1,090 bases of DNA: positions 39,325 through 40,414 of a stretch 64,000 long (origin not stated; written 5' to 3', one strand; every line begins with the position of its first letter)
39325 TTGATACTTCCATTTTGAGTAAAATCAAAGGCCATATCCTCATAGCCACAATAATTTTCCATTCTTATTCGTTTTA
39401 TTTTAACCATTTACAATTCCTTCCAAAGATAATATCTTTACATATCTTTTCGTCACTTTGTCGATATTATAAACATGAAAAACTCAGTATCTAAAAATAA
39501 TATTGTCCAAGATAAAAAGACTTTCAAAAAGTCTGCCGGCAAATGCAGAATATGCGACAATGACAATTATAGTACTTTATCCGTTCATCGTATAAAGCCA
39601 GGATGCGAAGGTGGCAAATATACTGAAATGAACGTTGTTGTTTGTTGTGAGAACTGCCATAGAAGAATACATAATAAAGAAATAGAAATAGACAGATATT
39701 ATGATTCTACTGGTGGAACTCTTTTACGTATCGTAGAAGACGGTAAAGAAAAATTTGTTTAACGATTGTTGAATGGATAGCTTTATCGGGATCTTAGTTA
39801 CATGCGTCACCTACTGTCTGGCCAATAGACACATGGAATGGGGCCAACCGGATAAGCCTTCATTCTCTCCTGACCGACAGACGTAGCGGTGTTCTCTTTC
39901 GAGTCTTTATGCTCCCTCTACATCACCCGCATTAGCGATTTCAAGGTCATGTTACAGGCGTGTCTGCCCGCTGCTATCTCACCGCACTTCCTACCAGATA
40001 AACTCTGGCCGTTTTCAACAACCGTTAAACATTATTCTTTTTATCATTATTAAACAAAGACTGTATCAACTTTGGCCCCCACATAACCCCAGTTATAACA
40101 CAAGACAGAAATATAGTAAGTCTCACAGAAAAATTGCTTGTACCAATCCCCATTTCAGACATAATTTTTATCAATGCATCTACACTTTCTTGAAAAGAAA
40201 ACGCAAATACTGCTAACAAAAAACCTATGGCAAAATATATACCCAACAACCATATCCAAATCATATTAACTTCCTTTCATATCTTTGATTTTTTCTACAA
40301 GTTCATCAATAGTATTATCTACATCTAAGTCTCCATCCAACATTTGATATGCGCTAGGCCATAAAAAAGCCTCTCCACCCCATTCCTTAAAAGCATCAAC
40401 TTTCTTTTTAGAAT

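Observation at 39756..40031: Unclassified ~276-nt structured RNA candidate between two convergent stop codons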

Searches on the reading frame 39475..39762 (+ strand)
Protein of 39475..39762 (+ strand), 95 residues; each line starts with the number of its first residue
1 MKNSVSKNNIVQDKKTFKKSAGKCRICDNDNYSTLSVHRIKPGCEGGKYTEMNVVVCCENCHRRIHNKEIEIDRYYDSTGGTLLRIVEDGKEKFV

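Call 17: search_protein_families(library=pfam, proteins=[window:39475-39762:+], max_evalue=0.01)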
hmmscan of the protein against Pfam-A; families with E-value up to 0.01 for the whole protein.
window:39475-39762:+ (95 aa): 2 families
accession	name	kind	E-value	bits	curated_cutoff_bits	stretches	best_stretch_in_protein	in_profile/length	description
PF01844.29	HNH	-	4e-05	24.1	21.4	1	24-68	1-47/47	HNH endonuclease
PF14279.12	HNH_5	-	0.00022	21.6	27.5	1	24-67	1-45/56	HNH endonuclease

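Call 18: search_protein_families(library=phrogs, proteins=[window:39475-39762:+], max_evalue=0.001)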
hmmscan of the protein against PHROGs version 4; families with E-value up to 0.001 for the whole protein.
window:39475-39762:+ (95 aa): 14 families
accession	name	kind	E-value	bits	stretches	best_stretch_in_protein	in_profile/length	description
phrog_1271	-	DNA, RNA and nucleotide metabolism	1.9e-08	35.1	1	15-75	262-325/361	HNH endonuclease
phrog_144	-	DNA, RNA and nucleotide metabolism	4.5e-07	30.7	1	14-79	77-146/175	HNH endonuclease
phrog_15103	-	unknown function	9.7e-07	29.5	1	18-76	200-265/280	-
phrog_119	-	DNA, RNA and nucleotide metabolism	1.7e-06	28.2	1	14-74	196-263/443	HNH endonuclease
phrog_2214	-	DNA, RNA and nucleotide metabolism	2.9e-06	27.6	1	14-71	186-242/429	HNH endonuclease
phrog_7370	-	DNA, RNA and nucleotide metabolism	2e-05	25.6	1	14-67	34-85/115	HNH endonuclease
phrog_740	-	DNA, RNA and nucleotide metabolism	6.5e-05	23.1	1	17-68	34-87/332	HNH endonuclease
phrog_6050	-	DNA, RNA and nucleotide metabolism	9.4e-05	22.4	1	12-71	302-363/402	HNH endonuclease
phrog_338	-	DNA, RNA and nucleotide metabolism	9.5e-05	22.9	1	13-69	200-263/340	HNH endonuclease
phrog_8048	-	DNA, RNA and nucleotide metabolism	0.0001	22.6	1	15-69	170-229/273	HNH endonuclease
phrog_32453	-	DNA, RNA and nucleotide metabolism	0.00042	21.5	1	19-74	70-123/175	HNH endonuclease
phrog_1035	-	DNA, RNA and nucleotide metabolism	0.00062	20.7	1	15-71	149-216/271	endonuclease VII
phrog_960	-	DNA, RNA and nucleotide metabolism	0.00073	18.6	1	26-69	235-278/991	HNH endonuclease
phrog_22048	-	DNA, RNA and nucleotide metabolism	0.00074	20.4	0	27-70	10-50/61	HNH endonuclease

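Call 19: find_related_loci(query=window:39475-39762:+, collection=viral_contigs, flank=3000)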
Query window:39475-39762:+ (95 aa) in viral_contigs; peptide patterns used: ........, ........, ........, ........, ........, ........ (x = any residue, [..] = any of these).
10 stretches matched a pattern; 1 encode a relative of the query (tblastn E <= 1e-3); 1 distinct loci.
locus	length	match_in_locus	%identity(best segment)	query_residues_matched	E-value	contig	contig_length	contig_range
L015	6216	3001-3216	56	24-94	8e-25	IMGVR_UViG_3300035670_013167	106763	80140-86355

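Call 41: find_homologous_proteins(query=window:39475-39762:+, max_evalue=1e-8)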
Query window:39475-39762:+ (95 aa): 4 proteins with E <= 1e-8 among 5 candidates. Only proteins of 52 to 167 residues were searched: fused or split forms outside these lengths cannot appear, so this answer is no evidence that the protein stands alone or is whole; find_related_loci, which searches DNA, has no such limit.
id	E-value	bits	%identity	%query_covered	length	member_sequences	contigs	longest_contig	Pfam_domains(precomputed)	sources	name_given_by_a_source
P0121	3.1e-58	212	100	100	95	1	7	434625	-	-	-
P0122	5.4e-48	179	83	100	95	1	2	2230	PF01844.30,PF14279.13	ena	-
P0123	9.2e-29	117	59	96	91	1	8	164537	PF01844.30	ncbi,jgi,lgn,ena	jgi:hypothetical protein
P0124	2.6e-25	106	61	89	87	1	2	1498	-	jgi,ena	-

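Call 42: find_encoding_contigs(protein=P0122, flank=5000, max_places=4)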
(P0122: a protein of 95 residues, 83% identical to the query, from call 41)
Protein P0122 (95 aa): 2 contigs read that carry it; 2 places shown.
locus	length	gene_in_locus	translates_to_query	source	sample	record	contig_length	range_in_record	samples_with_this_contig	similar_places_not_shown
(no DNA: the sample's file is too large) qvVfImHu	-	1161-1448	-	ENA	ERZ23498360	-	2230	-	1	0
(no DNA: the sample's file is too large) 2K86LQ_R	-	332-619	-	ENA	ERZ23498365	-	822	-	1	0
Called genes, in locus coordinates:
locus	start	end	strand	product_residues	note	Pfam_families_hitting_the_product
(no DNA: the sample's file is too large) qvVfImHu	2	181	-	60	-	?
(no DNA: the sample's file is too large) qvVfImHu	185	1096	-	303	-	PF13175:AAA_15, PF13476:AAA_23 (weak), PF00005:ABC_tran (faint), PF13304:AAA_21 (faint), PF02463:SMC_N (weak), PF13175:AAA_15 (weak)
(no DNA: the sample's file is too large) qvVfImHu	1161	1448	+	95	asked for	PF01844:HNH, PF14279:HNH_5 (weak)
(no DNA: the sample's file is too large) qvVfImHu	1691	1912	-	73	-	-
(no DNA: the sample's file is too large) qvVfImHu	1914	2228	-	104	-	?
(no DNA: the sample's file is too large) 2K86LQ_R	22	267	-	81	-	PF13175:AAA_15, PF13514:AAA_27 (weak), PF13476:AAA_23 (weak), PF13555:AAA_29 (weak)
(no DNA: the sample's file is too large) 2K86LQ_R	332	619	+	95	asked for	PF01844:HNH, PF14279:HNH_5 (weak)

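Call 43: find_encoding_contigs(protein=P0124, flank=5000, max_places=4)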
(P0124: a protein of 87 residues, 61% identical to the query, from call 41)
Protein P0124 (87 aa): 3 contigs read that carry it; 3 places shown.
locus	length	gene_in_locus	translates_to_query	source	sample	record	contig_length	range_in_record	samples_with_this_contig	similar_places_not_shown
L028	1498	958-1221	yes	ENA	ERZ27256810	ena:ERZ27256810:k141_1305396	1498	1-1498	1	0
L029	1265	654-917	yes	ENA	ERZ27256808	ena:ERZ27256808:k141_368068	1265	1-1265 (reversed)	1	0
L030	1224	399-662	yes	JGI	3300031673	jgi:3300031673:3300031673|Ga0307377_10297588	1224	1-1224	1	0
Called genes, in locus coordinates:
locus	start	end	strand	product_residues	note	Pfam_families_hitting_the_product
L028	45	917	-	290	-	PF02463:SMC_N (faint), PF13175:AAA_15, PF13476:AAA_23, PF00005:ABC_tran (faint), PF13304:AAA_21 (faint)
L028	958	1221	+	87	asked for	-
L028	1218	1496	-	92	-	?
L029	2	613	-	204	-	?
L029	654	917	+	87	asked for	-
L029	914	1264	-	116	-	?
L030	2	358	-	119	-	?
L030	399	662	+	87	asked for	-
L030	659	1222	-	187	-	?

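Call 44: find_encoding_contigs(protein=P0123, flank=4000, max_places=8)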
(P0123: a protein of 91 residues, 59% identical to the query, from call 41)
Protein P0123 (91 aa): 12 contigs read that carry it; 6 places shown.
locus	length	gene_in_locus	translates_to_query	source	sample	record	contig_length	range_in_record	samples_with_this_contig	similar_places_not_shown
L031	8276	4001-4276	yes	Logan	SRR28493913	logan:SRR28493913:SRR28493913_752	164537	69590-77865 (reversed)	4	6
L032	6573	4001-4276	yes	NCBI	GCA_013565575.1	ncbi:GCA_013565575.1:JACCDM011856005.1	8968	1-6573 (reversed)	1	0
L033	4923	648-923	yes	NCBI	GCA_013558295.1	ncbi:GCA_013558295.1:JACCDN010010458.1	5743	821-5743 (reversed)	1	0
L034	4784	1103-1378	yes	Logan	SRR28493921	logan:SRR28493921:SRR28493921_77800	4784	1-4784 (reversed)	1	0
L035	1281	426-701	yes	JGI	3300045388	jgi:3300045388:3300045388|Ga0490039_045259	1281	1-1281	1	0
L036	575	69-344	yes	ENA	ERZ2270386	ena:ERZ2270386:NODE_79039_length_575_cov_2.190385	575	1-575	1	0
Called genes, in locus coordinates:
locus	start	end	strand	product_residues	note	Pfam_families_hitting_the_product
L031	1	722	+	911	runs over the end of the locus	PF01743:PolyA_pol, PF12627:PolyA_pol_RNAbd (weak), PF01966:HD (weak)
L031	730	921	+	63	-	-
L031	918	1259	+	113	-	-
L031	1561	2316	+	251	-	PF01555:N6_N4_Mtase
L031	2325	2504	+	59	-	-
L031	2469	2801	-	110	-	-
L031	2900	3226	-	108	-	-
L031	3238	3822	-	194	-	PF00383:dCMP_cyt_deam_1, PF14437:MafB19-deam (weak)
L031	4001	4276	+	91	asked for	PF01844:HNH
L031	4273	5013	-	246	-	-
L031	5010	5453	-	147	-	-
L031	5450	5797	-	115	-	-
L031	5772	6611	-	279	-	PF12804:NTP_transf_3 (weak)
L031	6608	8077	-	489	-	PF00485:PRK, PF00596:Aldolase_II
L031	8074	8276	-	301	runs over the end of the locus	-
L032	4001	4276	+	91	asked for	PF01844:HNH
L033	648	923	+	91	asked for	PF01844:HNH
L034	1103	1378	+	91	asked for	PF01844:HNH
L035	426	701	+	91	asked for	PF01844:HNH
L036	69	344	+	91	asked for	PF01844:HNH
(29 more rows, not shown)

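Call 51: find_related_loci(query=A1, collection=metagenome_contigs, flank=2500)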
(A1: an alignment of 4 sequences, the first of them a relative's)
Query A1 (95 aa) in metagenome_contigs; peptide patterns used: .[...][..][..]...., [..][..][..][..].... (x = any residue, [..] = any of these).
600 stretches matched a pattern (row limit reached: there are more); 7 encode a relative of the query (tblastn E <= 1e-3); 7 distinct loci.
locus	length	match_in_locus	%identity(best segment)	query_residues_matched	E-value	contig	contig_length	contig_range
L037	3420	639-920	57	2-95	4e-35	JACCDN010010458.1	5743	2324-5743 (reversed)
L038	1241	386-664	64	3-95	6e-36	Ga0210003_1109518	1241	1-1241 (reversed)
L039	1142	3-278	64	5-95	8e-36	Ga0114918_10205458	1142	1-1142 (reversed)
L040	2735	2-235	62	18-95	3e-30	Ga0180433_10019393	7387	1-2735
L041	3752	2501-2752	55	13-95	6e-28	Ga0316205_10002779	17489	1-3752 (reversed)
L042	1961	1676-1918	52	15-95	4e-26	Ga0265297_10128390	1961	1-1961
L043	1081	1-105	60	62-95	2e-10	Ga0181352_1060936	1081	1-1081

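Call 56: search_protein_families(library=padloc, proteins=[window:39475-39762:+], max_evalue=0.01)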
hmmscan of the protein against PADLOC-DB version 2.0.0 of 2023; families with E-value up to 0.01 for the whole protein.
window:39475-39762:+ (95 aa): 1 family
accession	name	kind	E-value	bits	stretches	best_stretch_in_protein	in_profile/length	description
PDLC03656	mREase_IV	-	3.7e-07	28.2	1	3-67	192-257/277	Type IV methyl-directed restriction enzyme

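Call 72: find_related_loci(query=P0122, collection=viral_contigs, flank=3000)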
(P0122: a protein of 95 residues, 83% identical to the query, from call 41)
Query P0122 (95 aa) in viral_contigs; peptide patterns used: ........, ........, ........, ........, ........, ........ (x = any residue, [..] = any of these).
23 stretches matched a pattern; 1 encode a relative of the query (tblastn E <= 1e-3); 1 distinct loci.
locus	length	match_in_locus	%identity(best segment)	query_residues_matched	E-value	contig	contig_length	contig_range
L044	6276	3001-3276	50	4-94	6e-28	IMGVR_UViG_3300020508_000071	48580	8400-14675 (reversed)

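Call 84: list_cluster_members(proteins=[P0122, P0126])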
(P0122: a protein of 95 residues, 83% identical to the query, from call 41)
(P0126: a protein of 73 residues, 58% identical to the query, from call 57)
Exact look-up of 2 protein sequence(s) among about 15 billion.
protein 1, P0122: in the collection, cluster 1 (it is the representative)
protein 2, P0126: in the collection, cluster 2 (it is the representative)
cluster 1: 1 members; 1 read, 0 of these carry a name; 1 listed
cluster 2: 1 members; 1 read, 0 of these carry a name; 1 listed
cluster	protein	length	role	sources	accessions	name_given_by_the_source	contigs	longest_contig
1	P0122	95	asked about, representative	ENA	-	-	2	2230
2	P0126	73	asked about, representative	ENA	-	-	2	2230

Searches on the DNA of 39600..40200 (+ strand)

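Call 4: search_rna_families(source=window, start=39600, end=40200, threshold=evalue, max_evalue=10, show_alignments=3)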
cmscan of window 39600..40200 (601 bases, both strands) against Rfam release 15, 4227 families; matches with E-value up to 10: 4.
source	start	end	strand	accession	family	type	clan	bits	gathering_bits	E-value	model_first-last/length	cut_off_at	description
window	40008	40076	-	RF01193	snoR20a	Gene; snRNA; snoRNA; CD-box;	-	19.4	42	2.9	1-90/90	no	Small nucleolar RNA snoR20a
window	39612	39678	-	RF01561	DdR11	Gene; snRNA; snoRNA; CD-box;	-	14.4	65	4.8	1-76/76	no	Dictyostelium snoRNA DdR11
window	40035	40056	+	RF02108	DLEU2_4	Gene; lncRNA;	-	13.6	40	4.9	37-58/58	no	Deleted in lymphocytic leukemia 2 conserved region 4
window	39629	39713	+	RF02041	HOTTIP_2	Gene; lncRNA;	-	5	80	7.5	286-374/374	no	HOXA transcript at the distal tip, conserved region 2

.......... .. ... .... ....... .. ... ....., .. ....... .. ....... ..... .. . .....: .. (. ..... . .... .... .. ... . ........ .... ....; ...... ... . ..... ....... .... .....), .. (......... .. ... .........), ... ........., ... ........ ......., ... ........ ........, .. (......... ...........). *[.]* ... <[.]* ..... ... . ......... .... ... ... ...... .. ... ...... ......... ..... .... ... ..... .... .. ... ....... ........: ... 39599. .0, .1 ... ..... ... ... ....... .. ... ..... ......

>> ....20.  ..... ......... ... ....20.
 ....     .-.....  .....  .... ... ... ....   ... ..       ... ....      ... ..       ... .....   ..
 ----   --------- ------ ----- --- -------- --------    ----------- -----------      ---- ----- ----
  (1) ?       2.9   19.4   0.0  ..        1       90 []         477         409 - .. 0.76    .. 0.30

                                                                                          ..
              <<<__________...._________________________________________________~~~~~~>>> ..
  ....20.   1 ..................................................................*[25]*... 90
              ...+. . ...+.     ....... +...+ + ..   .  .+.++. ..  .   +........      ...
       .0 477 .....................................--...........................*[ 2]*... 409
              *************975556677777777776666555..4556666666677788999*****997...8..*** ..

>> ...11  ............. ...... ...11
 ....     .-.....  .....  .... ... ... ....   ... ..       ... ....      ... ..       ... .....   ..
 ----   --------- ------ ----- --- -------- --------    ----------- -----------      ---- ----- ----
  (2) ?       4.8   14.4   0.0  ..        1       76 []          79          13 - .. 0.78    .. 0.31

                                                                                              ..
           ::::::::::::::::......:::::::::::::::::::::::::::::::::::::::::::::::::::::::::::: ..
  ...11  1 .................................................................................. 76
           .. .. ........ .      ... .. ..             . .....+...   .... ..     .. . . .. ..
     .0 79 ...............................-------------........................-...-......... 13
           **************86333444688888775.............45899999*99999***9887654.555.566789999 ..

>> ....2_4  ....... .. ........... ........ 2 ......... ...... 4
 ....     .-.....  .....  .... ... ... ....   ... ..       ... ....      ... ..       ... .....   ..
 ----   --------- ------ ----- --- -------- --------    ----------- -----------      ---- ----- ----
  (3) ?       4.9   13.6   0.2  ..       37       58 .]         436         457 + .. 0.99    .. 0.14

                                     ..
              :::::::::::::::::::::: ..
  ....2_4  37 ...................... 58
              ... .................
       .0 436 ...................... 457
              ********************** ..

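Call 8: search_dna_similar(query=window:39700-40100:+, collection=phages, mode=distant, max_rows=40)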
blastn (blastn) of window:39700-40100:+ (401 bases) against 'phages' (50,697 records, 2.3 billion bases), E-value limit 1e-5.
No match.

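Call 74: search_rna_families(source=window, start=39745, end=40042, threshold=evalue, max_evalue=10, show_alignments=4)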
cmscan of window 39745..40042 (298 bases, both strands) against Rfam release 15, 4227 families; matches with E-value up to 10: 0.
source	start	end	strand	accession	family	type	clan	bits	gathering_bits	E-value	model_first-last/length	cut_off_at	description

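Call 87: build_rna_model(alignment_id=A4, structure=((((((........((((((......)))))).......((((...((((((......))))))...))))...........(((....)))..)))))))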
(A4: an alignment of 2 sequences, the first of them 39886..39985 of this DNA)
Model R1 built from alignment A4 (2 sequences, 100 columns); structure: as given.
model positions 100; base pairs 25; branch points 2; effective number of sequences 0.72; information 0.59 bits per position. Calibrated on 0.2 Mb of random sequence (short: E-values are rough).
structure used (alignment columns):
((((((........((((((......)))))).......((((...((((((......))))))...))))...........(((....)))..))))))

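Call 89: search_with_rna_model(model_id=R1, source=window, max_evalue=1)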
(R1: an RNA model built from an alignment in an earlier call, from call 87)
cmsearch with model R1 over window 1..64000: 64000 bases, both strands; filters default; matches with E-value up to 1: 1.
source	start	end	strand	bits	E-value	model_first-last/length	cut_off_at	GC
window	39886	39985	-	130.2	7.6e-35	1-100/100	no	0.53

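Call 94: search_dna_similar(query=window:39756-40031:+, collection=plasmids, mode=distant, max_evalue=0.01)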
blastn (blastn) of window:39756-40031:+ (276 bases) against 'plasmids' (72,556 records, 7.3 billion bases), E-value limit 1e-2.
No match.

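Call 102: search_with_rna_model(model_id=R1, sources=[L001, L002, L003, L004, L005, L006, L007, L008, L009, L010, L011, L012, L013, L014, L015, L024, L025, L026, L027, L028, L029, L030, L031, L032, L033, L034, L035, L036, L037, L038, L039, L040, L041, L042, L043, L044, L045, L046], max_evalue=5)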
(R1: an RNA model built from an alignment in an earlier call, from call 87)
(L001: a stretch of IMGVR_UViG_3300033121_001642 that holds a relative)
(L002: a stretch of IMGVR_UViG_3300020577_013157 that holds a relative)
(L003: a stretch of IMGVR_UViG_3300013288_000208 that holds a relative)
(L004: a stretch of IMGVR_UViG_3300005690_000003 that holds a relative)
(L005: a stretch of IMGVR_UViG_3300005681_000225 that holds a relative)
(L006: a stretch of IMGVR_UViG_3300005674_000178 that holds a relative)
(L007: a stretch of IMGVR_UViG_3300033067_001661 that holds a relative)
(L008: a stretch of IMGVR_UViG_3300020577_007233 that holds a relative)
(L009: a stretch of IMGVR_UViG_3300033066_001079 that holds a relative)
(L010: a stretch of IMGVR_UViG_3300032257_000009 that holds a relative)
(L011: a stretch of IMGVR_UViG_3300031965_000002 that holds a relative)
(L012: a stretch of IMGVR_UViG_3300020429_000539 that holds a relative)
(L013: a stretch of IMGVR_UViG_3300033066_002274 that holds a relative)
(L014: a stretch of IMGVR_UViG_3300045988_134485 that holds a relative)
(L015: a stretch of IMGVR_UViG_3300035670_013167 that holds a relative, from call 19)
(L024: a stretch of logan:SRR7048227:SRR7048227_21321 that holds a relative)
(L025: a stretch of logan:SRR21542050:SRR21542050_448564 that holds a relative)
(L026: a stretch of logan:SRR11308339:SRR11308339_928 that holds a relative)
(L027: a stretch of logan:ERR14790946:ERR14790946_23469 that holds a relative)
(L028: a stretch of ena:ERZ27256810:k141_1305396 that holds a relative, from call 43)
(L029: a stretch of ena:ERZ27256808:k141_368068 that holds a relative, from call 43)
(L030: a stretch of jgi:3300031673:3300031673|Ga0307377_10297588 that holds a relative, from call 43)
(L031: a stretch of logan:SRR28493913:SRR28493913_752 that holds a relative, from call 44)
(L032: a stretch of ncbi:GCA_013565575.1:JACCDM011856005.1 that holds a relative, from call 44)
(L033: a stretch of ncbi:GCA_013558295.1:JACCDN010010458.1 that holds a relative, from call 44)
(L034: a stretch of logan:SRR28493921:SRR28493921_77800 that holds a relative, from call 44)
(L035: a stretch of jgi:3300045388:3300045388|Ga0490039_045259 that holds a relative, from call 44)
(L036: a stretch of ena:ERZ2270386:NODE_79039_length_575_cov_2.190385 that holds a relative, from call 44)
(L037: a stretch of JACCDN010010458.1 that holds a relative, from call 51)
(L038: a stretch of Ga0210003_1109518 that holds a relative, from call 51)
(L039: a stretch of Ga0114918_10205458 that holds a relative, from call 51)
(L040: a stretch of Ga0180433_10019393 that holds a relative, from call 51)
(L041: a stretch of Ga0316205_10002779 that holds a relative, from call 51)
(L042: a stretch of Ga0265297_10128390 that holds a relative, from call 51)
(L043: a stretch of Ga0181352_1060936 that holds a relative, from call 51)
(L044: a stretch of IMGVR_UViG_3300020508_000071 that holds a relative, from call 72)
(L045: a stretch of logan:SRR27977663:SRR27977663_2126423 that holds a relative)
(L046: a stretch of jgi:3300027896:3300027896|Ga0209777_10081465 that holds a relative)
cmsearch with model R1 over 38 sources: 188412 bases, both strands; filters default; matches with E-value up to 5: 0.
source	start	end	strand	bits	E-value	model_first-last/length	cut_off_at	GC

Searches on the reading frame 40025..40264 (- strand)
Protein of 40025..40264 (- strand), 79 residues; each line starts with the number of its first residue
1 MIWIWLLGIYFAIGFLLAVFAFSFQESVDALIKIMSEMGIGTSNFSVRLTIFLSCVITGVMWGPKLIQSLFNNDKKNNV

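Call 17: search_protein_families(library=pfam, proteins=[window:40025-40264:-], max_evalue=0.01)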
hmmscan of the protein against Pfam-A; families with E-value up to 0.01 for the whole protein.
window:40025-40264:- (79 aa): 0 families

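Call 18: search_protein_families(library=phrogs, proteins=[window:40025-40264:-], max_evalue=0.001)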
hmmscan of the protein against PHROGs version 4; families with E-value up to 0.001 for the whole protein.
window:40025-40264:- (79 aa): 0 families

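Call 49: find_homologous_proteins(query=window:40025-40264:-, max_evalue=0.001)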
Query window:40025-40264:- (79 aa): 1 proteins with E <= 0.001 among 2 candidates. Only proteins of 43 to 139 residues were searched: fused or split forms outside these lengths cannot appear, so this answer is no evidence that the protein stands alone or is whole; find_related_loci, which searches DNA, has no such limit.
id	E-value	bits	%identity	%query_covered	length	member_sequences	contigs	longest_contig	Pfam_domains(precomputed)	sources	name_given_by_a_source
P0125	4.5e-44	165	100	100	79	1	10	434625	-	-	-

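Call 56: search_protein_families(library=padloc, proteins=[window:40025-40264:-], max_evalue=0.01)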
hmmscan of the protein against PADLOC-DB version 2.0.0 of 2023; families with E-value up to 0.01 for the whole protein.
window:40025-40264:- (79 aa): 0 families

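Call 57: search_protein_representatives(protein=window:40025-40264:-)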
Query: 79 residues. Proteins with E-value up to 0.001 (for the whole library): 1; up to 1e-10: 1; up to 1e-30: 0. The best 1 are listed.
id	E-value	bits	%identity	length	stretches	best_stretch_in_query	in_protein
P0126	2.2e-16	75.8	58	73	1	1-70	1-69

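Call 58: find_encoding_contigs(protein=P0126, flank=5000, max_places=10)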
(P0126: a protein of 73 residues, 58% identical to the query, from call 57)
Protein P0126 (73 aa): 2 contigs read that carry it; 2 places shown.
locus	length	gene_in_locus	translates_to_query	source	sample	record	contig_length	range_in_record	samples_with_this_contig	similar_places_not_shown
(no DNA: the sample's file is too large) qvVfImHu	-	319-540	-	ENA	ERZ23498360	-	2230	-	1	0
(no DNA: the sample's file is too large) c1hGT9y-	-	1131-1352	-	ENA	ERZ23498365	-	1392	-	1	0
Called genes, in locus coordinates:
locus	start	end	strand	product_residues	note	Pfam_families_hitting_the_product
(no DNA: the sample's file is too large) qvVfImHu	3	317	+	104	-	?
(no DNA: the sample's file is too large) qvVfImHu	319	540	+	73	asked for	-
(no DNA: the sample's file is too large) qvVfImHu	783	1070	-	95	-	PF01844:HNH, PF14279:HNH_5 (weak)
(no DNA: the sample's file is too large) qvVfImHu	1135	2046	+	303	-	PF13175:AAA_15, PF13476:AAA_23 (weak), PF00005:ABC_tran (faint), PF13304:AAA_21 (faint), PF02463:SMC_N (weak), PF13175:AAA_15 (weak)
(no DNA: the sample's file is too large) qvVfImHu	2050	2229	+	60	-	?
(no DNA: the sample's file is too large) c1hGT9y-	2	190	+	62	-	?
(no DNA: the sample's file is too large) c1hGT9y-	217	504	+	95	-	-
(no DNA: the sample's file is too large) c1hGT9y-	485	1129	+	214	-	PF06941:NT5C (weak)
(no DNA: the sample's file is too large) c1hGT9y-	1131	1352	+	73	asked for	-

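Call 82: find_encoding_contigs(protein=P0125, flank=1500, max_places=10)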
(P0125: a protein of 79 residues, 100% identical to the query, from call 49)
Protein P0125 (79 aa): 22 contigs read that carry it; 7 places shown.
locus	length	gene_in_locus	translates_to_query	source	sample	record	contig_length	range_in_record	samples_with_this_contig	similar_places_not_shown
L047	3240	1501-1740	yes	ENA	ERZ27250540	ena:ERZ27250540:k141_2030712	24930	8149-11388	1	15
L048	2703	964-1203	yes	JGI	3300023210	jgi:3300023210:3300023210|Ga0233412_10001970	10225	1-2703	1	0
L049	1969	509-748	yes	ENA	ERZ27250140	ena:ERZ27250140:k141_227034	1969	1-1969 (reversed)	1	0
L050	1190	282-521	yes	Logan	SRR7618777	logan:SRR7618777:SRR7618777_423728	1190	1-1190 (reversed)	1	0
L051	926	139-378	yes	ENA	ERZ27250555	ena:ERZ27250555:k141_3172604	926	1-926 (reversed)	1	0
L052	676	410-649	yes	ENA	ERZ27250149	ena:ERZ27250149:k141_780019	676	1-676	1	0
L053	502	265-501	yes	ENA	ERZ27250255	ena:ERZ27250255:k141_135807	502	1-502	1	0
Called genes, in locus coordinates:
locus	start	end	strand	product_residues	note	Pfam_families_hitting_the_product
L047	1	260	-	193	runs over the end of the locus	-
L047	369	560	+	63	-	-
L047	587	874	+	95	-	-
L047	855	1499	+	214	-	-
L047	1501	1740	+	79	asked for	-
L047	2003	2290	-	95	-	-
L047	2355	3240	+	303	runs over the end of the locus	PF02463:SMC_N, PF13175:AAA_15, PF13514:AAA_27 (faint), PF13304:AAA_21 (faint), PF13175:AAA_15 (weak)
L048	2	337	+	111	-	?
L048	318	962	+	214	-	-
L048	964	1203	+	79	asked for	-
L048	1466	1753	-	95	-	-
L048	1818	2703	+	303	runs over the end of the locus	PF02463:SMC_N, PF13175:AAA_15, PF13514:AAA_27 (faint), PF13304:AAA_21 (faint), PF13175:AAA_15 (weak)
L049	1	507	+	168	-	?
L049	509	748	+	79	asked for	-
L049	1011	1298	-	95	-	-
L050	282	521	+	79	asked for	-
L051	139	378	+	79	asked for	-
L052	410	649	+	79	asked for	-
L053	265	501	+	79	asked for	?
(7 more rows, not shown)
